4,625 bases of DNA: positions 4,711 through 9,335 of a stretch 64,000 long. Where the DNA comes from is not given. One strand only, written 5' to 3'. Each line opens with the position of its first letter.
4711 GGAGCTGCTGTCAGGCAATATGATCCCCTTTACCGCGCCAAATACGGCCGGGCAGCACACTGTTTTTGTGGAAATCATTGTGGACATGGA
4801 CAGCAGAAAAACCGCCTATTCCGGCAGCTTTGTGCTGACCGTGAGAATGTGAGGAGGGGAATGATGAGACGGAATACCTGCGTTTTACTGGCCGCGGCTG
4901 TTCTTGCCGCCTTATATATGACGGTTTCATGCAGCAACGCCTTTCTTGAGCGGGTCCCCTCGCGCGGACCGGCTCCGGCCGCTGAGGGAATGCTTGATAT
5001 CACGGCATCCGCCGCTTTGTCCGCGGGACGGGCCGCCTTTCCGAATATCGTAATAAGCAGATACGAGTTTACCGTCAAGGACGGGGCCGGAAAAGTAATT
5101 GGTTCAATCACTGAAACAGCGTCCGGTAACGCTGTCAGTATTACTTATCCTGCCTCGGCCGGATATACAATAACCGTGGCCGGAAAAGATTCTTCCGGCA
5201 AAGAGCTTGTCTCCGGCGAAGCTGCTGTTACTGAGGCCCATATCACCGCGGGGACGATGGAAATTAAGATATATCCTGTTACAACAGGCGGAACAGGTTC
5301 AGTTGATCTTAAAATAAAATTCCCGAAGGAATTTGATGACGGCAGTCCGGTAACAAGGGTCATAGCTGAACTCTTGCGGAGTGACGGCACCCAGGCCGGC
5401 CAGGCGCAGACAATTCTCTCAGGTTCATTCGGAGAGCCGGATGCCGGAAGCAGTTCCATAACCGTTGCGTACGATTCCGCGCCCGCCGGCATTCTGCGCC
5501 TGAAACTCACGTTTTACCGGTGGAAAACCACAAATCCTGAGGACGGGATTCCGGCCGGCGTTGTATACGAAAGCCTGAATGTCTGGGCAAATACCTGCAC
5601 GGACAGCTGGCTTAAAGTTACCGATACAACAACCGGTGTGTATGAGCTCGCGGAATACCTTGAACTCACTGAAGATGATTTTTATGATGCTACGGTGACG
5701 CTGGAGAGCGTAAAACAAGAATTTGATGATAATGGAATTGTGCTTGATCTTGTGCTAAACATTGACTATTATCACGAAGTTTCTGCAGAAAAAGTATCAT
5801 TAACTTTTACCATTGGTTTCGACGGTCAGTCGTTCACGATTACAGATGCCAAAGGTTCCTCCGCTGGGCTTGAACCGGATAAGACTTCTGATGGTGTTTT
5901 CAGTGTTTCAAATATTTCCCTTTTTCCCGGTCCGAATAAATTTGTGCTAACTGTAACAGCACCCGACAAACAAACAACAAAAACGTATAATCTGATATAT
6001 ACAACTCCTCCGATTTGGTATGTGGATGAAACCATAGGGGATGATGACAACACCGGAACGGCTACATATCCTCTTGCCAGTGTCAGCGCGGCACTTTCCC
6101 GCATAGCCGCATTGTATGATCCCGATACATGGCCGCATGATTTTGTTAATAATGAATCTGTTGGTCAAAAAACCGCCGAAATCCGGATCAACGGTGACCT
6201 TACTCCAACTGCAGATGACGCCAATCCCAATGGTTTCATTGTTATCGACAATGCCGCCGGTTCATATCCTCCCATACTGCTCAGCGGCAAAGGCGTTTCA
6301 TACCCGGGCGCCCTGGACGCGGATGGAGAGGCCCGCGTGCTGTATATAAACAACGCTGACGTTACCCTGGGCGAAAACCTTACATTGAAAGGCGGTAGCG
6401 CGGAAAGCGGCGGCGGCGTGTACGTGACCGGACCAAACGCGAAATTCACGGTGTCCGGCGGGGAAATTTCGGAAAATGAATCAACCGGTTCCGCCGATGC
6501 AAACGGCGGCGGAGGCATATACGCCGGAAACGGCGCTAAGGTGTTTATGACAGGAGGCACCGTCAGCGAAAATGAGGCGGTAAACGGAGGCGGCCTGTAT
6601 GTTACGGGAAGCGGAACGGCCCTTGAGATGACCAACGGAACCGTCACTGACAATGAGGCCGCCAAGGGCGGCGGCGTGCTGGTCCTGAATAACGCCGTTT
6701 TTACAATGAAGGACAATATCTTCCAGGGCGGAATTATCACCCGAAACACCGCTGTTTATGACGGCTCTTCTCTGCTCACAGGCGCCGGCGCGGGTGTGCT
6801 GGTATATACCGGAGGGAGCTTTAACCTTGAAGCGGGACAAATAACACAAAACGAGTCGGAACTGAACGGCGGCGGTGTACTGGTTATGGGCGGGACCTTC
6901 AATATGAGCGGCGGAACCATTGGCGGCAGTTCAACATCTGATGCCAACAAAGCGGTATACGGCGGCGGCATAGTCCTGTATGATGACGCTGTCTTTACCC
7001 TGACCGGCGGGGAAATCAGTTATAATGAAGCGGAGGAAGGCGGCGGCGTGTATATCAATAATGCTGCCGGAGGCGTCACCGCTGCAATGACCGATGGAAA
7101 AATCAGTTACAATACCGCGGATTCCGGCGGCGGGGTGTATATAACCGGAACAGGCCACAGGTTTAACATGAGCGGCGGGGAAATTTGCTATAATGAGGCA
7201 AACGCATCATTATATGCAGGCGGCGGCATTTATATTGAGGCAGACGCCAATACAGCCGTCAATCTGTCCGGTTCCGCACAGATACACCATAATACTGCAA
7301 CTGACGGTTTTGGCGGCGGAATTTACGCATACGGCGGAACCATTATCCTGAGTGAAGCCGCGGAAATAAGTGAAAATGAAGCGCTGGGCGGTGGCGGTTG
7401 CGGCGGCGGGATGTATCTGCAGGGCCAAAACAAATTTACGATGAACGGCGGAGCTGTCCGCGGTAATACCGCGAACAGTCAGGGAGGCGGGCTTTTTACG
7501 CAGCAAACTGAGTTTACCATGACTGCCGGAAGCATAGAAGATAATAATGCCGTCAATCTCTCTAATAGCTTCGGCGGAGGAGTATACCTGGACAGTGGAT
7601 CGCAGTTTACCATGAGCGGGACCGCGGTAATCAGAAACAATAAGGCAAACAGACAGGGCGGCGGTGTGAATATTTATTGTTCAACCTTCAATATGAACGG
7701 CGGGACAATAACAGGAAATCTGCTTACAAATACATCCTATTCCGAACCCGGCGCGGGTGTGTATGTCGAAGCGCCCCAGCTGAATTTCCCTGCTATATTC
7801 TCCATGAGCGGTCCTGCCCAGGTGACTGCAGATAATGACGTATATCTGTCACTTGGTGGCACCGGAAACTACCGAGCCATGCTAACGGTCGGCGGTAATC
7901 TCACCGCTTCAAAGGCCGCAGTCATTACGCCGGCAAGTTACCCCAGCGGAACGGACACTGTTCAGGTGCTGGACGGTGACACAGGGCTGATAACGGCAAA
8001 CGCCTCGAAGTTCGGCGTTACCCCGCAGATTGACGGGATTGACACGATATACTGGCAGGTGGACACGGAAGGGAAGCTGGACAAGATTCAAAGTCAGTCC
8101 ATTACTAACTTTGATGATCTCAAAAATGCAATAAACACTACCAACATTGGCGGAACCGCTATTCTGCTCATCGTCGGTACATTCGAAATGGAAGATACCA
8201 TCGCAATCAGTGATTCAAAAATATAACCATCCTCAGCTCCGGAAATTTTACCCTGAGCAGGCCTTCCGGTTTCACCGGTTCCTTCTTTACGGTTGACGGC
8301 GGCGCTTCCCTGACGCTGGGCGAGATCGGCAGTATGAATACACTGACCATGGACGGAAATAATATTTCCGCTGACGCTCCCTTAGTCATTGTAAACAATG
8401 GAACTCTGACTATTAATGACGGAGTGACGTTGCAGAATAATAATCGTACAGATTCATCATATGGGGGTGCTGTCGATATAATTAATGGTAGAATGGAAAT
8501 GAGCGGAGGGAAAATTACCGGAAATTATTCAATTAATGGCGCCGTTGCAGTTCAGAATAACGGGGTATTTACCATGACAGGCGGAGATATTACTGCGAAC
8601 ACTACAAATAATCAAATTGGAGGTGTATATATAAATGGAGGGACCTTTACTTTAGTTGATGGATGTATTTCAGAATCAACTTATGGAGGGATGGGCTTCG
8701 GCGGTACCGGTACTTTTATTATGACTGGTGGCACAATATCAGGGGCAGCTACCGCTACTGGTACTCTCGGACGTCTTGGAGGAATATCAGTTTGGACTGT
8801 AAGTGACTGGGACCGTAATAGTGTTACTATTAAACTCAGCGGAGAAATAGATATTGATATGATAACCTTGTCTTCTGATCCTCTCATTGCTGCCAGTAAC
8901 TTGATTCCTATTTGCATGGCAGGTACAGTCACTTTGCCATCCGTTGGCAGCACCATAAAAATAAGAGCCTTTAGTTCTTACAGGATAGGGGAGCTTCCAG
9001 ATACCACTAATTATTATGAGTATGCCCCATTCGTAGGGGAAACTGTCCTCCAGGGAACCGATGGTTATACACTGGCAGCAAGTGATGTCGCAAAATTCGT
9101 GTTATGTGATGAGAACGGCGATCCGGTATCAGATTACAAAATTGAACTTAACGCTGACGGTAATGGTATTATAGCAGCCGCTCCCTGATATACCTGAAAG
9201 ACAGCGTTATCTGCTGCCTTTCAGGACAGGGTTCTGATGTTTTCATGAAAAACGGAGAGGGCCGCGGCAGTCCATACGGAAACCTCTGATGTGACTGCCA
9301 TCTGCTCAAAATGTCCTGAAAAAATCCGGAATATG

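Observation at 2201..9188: Tandem giant Pmp-like beta-helix lipoproteins. The second may be phase-variable at an A-tract.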

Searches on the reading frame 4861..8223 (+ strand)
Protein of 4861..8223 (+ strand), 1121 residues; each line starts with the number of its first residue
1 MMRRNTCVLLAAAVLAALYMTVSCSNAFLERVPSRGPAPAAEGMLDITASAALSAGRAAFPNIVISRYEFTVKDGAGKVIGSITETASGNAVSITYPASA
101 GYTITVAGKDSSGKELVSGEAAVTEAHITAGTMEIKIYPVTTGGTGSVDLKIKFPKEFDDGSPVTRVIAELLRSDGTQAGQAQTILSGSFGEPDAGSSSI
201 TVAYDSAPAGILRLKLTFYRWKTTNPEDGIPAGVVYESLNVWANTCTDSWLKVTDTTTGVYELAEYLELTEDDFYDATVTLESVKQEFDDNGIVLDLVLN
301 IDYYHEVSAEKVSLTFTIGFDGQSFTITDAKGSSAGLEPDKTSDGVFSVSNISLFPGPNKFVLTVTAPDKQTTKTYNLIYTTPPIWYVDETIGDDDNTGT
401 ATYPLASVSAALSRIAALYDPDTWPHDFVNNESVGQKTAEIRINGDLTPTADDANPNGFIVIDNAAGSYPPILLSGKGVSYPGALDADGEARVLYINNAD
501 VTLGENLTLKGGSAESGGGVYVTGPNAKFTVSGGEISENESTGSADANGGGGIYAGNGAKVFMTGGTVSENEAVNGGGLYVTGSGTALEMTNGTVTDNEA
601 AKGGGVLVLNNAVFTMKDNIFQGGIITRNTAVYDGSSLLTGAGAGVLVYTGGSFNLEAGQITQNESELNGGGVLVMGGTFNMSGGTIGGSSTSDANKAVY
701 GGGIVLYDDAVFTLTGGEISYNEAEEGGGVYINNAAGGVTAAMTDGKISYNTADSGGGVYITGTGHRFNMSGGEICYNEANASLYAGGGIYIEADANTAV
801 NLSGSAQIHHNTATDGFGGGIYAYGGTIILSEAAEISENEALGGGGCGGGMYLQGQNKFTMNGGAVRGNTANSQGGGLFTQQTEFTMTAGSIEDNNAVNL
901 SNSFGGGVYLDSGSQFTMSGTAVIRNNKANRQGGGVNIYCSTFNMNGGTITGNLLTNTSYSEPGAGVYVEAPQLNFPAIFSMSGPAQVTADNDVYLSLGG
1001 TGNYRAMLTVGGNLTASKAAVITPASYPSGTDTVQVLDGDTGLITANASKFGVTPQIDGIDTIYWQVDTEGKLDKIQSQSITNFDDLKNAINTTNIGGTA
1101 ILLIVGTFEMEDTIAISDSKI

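Call 10: search_protein_families(library=ncbifam, max_evalue=0.01, proteins=[window:4861-8223:+])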
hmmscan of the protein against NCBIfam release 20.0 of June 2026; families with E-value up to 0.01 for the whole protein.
window:4861-8223:+ (1121 aa): 0 families

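Call 19: find_related_loci(query=window:4861-8223:+, collection=genome_contigs, flank=10000)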
Query window:4861-8223:+ (1121 aa) in genome_contigs; peptide patterns used: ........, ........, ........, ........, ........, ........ (x = any residue, [..] = any of these).
35 stretches matched a pattern, but none encodes a relative of the query by tblastn (E <= 1e-3).

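Call 54: predict_structure(alignment_id=A1)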
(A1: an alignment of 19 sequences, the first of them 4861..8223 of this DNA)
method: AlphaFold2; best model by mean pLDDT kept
length: 1121 residues; sequences in the alignment: 19
mean_pLDDT: 59.7   pTM: 0.62
mean pLDDT of the five models: 59.7, 59.3, 58.7, 56.5, 55.7
residues with pLDDT >= 90: 278; 70-90: 204; 50-70: 162; < 50: 477
segments of 3 or more residues with pLDDT < 50: 1-438, 450-454, 482-489, 541-544, 1095-1105, 1118-1121
pLDDT, mean of each block of 10 residues (from residue 1): 22 23 25 26 23 24 25 27 29 30 27 27 34 43 39 36 43 45 34 33 33 32 26 24 25 28 28 29 26 26 26 32 29 25 25 26 30 25 25 24 27 28 26 35 56 53 62 65 47 75 73 58 86 77 51 87 90 83 92 91 90 86 86 76 89 95 94 95 95 93 94 97 96 82 98 95 93 97 82 91 97 92 94 95 87 91 96 92 94 89 85 92 92 83 89 77 71 70 75 67 62 57 58 69 69 61 68 63 59 48 50 53 42
secondary structure, 60 per line:
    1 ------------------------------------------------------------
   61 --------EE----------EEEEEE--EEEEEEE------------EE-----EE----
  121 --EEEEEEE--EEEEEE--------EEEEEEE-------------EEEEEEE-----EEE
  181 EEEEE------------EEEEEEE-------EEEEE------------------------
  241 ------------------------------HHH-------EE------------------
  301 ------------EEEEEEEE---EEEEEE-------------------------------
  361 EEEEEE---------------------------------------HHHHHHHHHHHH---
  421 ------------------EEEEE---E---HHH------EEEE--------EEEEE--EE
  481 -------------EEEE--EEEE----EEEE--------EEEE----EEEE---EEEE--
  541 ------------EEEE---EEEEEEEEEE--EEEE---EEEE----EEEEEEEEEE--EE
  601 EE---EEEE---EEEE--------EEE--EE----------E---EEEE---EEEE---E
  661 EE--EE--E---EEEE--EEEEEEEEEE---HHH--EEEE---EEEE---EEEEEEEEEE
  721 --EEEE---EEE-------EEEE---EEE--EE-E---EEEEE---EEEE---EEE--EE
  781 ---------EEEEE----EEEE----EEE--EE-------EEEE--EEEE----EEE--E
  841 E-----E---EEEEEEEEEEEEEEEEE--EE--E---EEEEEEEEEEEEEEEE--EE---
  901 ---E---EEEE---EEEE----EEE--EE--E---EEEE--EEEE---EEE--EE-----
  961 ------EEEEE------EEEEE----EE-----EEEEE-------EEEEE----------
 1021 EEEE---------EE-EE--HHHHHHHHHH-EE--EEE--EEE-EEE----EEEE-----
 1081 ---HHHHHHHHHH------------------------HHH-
elements in order (helices of 4 or more, strands of 3 or more residues): E81-86 E89-95 E123-129 E132-137 E146-152 E166-172 E178-185 E198-204 E212-216 E313-320 E324-329 E361-366 H406-417 E439-443 E460-463 E472-476 E494-497 E500-503 E508-511 E520-523 E528-531 E535-538 E553-556 E560-569 E572-575 E579-582 E587-596 E599-602 E606-609 E613-616 E625-627 E646-649 E653-656 E660-662 E673-676 E679-688 E697-700 E704-707 E711-720 E723-726 E730-732 E740-743 E747-749 E759-763 E767-770 E774-776 E790-794 E799-802 E807-809 E821-824 E827-830 E835-837 E851-867 E878-893 E908-911 E915-918 E923-925 E936-939 E942-945 E949-951 E967-971 E978-982 E994-998 E1006-1010 E1021-1024 H1041-1050 E1056-1058 E1061-1063 E1065-1067 E1072-1075 H1084-1093

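Call 56: fold_search(model_id=the predicted structure, library=pdb)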
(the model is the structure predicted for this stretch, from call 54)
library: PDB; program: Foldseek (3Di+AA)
matches with E <= 10: 88; with E <= 0.001: 0
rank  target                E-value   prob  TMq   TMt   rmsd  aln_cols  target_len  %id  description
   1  2iou_G                1.5e-02  0.91  0.19  0.35  13.5       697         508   12  Major Tropism Determinant P1 (Mtd-P1) Variant Complexed with Bordetella brochiseptica Virulence Factor Pertactin extra (released 2007-10-23)
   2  7koh_D                1.5e-02  0.41  0.12  0.19  17.4       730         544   12  Crystal structure of antigen 43 from Escherichia coli EDL933 (released 2022-03-09)
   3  1dab                  2.2e-02  0.77  0.19  0.32  13.9       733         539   12  The Structure of Bordetella Pertussis Virulence Factor P.69 Pertactin (released 1999-12-15)
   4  1wxr                  2.7e-02  0.33  0.17  0.17  17.0       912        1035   10  Crystal structure of Heme Binding protein, an autotransporter hemoglobine protease from pathogenic Escherichia coli (released 2005-03-01)
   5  5j44_A                2.9e-02  0.38  0.16  0.17  18.6       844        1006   11  Crystal structure of the Secreted Extracellular protein A (SepA) from Shigella flexneri (released 2017-04-12)
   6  7koh_A                5.1e-02  0.12  0.11  0.15  18.2       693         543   14  Crystal structure of antigen 43 from Escherichia coli EDL933 (released 2022-03-09)
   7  9cdv_A                7.8e-02  0.51  0.12  0.25  18.2       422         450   15  Crystal Structure of Rhombotarget A (released 2025-07-02)
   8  9cdv_B                8.9e-02  0.77  0.12  0.27  13.0       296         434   14  Crystal Structure of Rhombotarget A (released 2025-07-02)
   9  9cdu_A                1.4e-01  0.69  0.12  0.26  14.5       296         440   14  Crystal Structure of Rhombotarget A-peptide Complex (released 2025-07-02)
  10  8bwk_B                2.1e-01  0.08  0.11  0.16  22.7       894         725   10  Metagenomic derived PL6 alginate lyase (released 2023-12-20)
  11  2uve_B                2.4e-01  0.06  0.10  0.14  15.9       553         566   10  Structure of Yersinia enterocolitica Family 28 Exopolygalacturonase (released 2007-05-08)
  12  8cpk_A                2.7e-01  0.28  0.15  0.34  11.6       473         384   14  Crystal structure of EtpA secretion domain from Enterotoxigenic Escherichia coli (released 2024-01-10)
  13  4rm6                  2.8e-01  0.07  0.11  0.14  19.5       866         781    9  Crystal structure of Hemopexin Binding Protein (released 2016-05-18)
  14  8egr_B                3.0e-01  0.75  0.27  0.47  20.5       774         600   10  Upper tail structure of Staphylococcus phage Andhra (released 2022-12-14)
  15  8bwk_C                3.0e-01  0.06  0.10  0.14  22.9       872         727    9  Metagenomic derived PL6 alginate lyase (released 2023-12-20)
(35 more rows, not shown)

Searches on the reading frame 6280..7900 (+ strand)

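Call 29: search_protein_families(library=pfam, max_evalue=10, proteins=[window:6280-7900:+])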
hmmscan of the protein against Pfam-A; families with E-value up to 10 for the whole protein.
window:6280-7900:+ (540 aa): 1 family
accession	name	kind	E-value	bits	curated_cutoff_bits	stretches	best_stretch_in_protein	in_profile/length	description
PF02415.23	Chlam_PMP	-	2.3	9.2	20.6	1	395-408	6-19/19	Chlamydia polymorphic membrane protein (Chlamydia_PMP) repeat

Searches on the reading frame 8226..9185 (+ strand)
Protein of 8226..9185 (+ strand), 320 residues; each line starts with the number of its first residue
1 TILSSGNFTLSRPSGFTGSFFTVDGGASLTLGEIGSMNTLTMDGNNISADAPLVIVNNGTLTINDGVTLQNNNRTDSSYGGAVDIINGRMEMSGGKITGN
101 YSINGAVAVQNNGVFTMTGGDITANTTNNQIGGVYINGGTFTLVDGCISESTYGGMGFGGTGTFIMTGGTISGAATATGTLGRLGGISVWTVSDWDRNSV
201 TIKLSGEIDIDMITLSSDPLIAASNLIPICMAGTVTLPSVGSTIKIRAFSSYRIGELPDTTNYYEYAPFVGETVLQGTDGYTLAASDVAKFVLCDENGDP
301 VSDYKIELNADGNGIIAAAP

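Call 10: search_protein_families(library=ncbifam, max_evalue=0.01, proteins=[window:8226-9185:+])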
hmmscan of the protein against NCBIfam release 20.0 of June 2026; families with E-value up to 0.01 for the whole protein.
window:8226-9185:+ (320 aa): 0 families

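Call 29: search_protein_families(library=pfam, max_evalue=10, proteins=[window:8226-9185:+])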
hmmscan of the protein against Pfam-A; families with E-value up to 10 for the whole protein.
window:8226-9185:+ (320 aa): 0 families

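Call 63: find_homologous_proteins(query=window:8226-9185:+)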
Query window:8226-9185:+ (320 aa): 75 proteins with E <= 0.001 among 5863 candidates.
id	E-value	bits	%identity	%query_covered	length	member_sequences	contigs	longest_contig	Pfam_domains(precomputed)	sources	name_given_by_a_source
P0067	2.8e-177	607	100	89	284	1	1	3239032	-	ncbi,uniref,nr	ncbi:hypothetical protein K7I13_13550 [Brucepastera parasyntrophica]|uniref:hypothetical protein n=1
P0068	2.8e-18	85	40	38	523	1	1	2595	-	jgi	jgi:hypothetical protein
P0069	3.4e-18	85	41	51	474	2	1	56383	PF13229.13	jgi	jgi:hypothetical protein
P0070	1.9e-17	82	46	43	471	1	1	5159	-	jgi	jgi:hypothetical protein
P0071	9.4e-15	73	45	41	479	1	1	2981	-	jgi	jgi:hypothetical protein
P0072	2.0e-14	72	40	52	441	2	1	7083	-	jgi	jgi:hypothetical protein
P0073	1.7e-13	69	38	52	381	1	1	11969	-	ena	-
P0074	3.7e-13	68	40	51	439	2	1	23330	-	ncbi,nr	ncbi:MAG: right-handed parallel beta-helix repeat-containing protein [Treponema sp.]|nr:right-handed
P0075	3.3e-12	65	42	43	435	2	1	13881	-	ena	-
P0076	4.0e-12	65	36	48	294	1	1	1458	-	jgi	jgi:hypothetical protein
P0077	4.9e-11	61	34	54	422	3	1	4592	-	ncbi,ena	-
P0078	8.5e-11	60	36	54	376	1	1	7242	-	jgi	jgi:hypothetical protein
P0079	1.8e-10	59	42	36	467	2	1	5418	-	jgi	jgi:hypothetical protein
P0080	2.4e-10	59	32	54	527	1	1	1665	PF18998.7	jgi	jgi:hypothetical protein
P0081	3.3e-10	58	31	52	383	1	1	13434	-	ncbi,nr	ncbi:hypothetical protein AGMMS49940_13680 [Spirochaetia bacterium]|nr:hypothetical protein AGMMS499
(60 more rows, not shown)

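Call 90: find_encoding_contigs(protein=P0074, flank=8000, max_places=2)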
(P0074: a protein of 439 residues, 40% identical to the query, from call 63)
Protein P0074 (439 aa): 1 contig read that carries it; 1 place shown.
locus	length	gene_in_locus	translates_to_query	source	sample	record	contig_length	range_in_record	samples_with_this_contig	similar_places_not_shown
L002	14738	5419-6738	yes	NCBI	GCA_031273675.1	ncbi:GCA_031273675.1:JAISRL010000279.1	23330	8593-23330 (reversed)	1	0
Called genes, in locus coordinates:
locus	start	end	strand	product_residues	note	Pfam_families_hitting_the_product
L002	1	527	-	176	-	?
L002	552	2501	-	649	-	PF00672:HAMP, PF00211:Guanylate_cyc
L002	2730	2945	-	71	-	PF08972:DUF1902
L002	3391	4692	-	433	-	-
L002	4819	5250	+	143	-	PF13650:Asp_protease_2 (weak), PF13975:gag-asp_proteas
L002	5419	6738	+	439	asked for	-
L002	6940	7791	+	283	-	PF00460:Flg_bb_rod, PF22692:LlgE_F_G_D1, PF06429:Flg_bbr_C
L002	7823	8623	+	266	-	PF00460:Flg_bb_rod, PF22692:LlgE_F_G_D1, PF06429:Flg_bbr_C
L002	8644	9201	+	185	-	PF10135:Rod-binding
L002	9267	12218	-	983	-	PF02378:PTS_EIIC, PF00512:HisKA, PF02518:HATPase_c, PF00072:Response_reg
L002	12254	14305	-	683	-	PF00009:GTP_EFTU, PF22042:EF-G_D2, PF03144:GTP_EFTU_D2, PF14492:EFG_III, PF16658:RF3_C (weak), PF03764:EFG_IV, PF00679:EFG_C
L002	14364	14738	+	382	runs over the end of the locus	PF03825:Nuc_H_symport, PF07690:MFS_1, PF12832:MFS_1_like, PF07690:MFS_1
